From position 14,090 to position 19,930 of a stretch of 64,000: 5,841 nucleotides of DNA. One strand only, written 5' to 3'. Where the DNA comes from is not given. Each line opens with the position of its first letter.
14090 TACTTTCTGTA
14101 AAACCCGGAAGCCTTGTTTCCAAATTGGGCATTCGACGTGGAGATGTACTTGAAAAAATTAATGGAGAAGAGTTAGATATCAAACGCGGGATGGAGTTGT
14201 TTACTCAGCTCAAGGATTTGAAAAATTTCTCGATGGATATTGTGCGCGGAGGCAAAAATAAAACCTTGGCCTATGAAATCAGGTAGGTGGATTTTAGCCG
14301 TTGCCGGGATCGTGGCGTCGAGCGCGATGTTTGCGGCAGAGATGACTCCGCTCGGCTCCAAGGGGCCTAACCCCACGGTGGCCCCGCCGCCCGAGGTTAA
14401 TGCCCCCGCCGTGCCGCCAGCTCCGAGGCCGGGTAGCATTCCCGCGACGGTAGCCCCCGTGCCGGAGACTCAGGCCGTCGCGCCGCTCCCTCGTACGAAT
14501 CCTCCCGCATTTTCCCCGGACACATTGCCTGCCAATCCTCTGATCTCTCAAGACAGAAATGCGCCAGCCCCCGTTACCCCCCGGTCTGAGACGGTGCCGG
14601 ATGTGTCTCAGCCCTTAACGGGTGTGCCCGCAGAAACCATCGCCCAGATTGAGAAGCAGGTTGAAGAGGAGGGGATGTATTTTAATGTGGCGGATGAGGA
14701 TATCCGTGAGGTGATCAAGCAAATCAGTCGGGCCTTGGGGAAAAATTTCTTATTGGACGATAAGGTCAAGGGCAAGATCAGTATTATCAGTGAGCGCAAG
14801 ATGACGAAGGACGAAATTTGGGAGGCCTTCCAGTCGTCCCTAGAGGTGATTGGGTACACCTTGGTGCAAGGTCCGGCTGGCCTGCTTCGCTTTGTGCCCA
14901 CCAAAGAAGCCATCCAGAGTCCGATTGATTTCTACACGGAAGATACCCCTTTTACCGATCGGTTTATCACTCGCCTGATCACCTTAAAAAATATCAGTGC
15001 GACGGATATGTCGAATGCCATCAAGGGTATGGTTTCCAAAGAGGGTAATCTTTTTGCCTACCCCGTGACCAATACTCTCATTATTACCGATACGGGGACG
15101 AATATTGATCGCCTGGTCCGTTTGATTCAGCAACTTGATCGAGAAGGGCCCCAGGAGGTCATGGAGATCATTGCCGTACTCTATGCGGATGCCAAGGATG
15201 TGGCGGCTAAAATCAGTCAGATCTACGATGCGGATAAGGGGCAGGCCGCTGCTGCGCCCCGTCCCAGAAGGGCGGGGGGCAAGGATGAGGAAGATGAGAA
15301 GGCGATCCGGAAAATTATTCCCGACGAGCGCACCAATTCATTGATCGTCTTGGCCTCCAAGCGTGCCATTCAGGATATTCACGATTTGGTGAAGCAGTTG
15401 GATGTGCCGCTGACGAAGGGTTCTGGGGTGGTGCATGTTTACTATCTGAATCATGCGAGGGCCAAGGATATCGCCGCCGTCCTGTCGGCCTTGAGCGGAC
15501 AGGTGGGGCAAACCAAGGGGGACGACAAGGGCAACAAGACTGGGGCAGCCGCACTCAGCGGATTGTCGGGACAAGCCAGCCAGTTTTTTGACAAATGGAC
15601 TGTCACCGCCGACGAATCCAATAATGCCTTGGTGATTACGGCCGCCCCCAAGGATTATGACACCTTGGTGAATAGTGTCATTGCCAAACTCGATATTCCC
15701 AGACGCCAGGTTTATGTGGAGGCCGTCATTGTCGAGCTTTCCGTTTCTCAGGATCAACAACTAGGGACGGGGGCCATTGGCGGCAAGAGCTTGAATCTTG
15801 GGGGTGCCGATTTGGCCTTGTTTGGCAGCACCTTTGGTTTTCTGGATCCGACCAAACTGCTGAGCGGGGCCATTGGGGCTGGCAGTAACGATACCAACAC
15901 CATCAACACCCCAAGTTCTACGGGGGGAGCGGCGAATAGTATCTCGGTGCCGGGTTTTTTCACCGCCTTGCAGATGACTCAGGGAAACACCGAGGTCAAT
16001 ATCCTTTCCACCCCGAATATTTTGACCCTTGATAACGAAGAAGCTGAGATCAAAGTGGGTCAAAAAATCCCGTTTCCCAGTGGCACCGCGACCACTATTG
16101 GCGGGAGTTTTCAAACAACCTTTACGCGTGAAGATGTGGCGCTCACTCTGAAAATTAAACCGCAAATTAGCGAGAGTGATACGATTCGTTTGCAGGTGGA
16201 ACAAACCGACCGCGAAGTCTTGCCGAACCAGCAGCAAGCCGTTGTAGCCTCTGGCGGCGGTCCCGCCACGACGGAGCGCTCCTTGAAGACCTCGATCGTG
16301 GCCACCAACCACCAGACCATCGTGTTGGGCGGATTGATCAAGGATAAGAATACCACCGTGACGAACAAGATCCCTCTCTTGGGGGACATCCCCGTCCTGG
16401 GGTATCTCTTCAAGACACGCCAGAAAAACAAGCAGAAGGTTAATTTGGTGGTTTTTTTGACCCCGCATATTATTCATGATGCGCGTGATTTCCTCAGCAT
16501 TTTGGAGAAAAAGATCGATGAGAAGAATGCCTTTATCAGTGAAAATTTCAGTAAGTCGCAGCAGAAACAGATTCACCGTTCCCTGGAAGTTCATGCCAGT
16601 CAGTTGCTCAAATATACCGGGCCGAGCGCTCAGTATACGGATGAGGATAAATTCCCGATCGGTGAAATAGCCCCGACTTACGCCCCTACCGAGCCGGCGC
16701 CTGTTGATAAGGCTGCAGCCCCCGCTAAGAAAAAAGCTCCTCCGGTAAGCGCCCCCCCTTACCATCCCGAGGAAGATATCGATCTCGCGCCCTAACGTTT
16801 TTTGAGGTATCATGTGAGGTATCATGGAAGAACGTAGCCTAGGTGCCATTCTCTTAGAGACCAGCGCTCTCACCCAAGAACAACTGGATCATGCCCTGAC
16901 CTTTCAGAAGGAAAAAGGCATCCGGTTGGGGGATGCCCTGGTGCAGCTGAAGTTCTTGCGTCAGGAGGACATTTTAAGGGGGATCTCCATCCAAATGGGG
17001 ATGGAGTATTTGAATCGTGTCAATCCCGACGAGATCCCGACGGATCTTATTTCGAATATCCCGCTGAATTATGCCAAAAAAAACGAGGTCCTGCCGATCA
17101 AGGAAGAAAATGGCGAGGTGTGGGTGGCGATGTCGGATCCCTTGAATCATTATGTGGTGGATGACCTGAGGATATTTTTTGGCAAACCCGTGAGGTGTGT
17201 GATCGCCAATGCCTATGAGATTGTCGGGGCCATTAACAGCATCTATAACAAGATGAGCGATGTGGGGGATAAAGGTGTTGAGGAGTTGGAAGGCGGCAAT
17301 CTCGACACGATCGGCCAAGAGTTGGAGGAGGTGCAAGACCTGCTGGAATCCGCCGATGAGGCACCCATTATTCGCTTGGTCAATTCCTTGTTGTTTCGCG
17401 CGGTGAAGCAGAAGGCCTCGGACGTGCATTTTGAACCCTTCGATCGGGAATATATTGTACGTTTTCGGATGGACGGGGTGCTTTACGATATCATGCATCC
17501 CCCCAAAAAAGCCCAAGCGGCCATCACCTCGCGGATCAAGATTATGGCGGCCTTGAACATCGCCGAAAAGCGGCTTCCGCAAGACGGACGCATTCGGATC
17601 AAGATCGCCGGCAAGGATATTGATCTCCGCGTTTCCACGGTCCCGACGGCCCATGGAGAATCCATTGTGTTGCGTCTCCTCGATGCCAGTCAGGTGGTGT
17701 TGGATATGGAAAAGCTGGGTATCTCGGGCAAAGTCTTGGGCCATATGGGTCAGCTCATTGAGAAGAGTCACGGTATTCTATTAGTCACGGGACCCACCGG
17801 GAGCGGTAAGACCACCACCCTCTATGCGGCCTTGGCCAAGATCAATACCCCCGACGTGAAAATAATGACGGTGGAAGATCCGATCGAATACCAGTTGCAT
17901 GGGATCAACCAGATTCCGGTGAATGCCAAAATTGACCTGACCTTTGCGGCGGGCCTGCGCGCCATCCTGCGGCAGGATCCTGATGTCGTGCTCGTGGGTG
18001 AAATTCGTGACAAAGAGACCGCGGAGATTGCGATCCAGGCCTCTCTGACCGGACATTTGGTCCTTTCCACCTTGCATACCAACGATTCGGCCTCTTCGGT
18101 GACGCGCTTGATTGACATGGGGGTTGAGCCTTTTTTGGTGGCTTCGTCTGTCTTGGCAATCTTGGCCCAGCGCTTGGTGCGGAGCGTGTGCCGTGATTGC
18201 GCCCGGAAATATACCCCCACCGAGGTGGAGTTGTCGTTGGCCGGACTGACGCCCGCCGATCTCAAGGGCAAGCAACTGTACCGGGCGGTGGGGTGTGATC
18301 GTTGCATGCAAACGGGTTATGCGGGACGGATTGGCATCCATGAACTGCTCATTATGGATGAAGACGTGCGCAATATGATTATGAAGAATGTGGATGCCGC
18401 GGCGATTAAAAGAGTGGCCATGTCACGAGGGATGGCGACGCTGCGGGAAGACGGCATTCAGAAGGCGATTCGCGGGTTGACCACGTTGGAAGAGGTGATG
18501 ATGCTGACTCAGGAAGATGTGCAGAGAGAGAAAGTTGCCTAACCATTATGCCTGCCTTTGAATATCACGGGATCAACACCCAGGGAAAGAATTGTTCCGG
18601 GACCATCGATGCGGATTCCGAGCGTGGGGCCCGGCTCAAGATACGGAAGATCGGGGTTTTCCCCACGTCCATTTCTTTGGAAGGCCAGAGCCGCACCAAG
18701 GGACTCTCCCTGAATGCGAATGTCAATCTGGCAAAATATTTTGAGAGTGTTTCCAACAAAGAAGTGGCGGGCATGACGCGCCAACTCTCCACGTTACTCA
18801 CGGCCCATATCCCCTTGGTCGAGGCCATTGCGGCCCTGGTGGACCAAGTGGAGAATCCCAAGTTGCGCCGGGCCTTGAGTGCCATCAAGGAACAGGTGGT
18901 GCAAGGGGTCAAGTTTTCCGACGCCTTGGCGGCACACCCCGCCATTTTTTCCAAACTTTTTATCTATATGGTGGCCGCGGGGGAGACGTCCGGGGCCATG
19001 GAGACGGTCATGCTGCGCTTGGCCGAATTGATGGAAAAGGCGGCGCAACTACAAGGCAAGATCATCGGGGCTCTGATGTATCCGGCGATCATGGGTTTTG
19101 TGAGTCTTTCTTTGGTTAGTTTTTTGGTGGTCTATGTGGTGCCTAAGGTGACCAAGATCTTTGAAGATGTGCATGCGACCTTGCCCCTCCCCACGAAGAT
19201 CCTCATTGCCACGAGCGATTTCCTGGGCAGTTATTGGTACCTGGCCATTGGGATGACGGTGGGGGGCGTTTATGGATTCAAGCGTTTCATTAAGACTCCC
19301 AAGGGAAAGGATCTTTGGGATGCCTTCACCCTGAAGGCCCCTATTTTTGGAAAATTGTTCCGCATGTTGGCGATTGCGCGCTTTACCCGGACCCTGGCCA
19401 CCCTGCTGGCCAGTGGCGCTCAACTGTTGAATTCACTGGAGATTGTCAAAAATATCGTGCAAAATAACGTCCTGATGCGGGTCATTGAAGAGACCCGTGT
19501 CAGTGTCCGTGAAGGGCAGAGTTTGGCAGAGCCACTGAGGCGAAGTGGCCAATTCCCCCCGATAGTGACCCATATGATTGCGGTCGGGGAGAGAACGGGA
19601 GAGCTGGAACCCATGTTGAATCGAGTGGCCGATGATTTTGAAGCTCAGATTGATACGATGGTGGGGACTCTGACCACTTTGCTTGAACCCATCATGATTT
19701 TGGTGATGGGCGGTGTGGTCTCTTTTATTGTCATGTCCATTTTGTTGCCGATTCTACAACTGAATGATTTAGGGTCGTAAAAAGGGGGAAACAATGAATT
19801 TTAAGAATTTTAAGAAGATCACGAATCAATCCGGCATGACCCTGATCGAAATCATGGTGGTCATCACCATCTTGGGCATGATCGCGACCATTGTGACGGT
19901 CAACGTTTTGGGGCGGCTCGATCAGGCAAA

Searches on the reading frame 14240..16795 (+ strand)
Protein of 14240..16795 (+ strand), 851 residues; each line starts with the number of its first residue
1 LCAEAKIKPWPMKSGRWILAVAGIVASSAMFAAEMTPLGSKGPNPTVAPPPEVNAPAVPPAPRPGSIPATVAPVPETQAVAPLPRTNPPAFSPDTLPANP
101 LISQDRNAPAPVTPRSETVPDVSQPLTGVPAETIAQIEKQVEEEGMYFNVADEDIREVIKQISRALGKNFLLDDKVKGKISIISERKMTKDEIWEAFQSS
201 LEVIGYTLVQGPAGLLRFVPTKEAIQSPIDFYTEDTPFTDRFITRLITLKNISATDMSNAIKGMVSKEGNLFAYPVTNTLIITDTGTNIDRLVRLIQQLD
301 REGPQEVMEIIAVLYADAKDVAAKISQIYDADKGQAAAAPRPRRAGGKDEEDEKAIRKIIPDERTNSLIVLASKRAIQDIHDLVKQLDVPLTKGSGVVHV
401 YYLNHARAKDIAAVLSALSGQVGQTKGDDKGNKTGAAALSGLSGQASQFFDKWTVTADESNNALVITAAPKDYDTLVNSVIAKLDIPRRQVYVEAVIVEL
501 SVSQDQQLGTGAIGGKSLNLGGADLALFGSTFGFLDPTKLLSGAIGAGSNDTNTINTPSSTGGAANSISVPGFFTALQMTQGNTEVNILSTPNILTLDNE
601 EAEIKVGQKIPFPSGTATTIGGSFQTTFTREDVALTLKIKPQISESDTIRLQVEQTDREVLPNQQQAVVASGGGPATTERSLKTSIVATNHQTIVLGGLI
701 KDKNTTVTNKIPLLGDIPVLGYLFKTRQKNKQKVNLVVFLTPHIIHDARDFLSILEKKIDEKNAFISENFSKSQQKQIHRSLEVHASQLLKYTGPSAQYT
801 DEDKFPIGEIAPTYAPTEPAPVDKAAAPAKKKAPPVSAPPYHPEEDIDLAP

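Call 19: search_protein_families(library=pfam, proteins=[window:14240-16795:+], max_evalue=0.00001)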
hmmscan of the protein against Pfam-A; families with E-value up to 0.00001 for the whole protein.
window:14240-16795:+ (851 aa): 3 families
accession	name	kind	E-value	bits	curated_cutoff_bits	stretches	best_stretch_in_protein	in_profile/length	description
PF00263.26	Secretin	-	6.1e-49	166.3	27.5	1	581-745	3-168/169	Bacterial type II and III secretion system protein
PF03958.22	Secretin_N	-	1.5e-42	144.1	28.2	3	244-305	1-69/69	Bacterial type II/III secretion system short domain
PF21305.2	type_II_gspD_N0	-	9.6e-23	80.3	27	1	149-217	2-70/71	GspD-like, N0 domain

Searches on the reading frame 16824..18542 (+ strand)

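Call 19: search_protein_families(library=pfam, proteins=[window:16824-18542:+], max_evalue=0.00001)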
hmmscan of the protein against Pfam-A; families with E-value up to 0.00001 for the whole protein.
window:16824-18542:+ (572 aa): 2 families
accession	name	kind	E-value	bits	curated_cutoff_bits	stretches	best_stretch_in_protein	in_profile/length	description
PF00437.27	T2SSE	-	2.5e-145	484.2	24.9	1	176-559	2-369/370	Type II/IV secretion system protein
PF05157.20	MshEN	-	1.9e-19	69.8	23.1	1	67-143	9-86/90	MshEN domain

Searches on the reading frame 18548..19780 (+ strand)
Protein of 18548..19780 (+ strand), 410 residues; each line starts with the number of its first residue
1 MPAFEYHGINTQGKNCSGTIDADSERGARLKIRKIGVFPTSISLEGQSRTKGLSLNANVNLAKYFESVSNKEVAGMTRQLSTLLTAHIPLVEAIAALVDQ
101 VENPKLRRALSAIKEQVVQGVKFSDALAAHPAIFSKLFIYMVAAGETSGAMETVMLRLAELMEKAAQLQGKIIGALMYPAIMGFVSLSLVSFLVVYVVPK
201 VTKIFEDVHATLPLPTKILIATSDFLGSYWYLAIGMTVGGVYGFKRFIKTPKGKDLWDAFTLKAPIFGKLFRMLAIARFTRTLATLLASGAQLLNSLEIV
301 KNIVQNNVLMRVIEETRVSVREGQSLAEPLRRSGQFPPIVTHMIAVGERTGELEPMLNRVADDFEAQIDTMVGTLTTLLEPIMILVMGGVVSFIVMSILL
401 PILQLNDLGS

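Call 19: search_protein_families(library=pfam, proteins=[window:18548-19780:+], max_evalue=0.00001)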
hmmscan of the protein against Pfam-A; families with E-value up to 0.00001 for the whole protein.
window:18548-19780:+ (410 aa): 1 family
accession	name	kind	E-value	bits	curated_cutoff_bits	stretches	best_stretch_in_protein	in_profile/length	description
PF00482.28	T2SSF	-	4.6e-59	198.3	25.2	2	77-199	2-125/125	Type II secretion system (T2SS), protein F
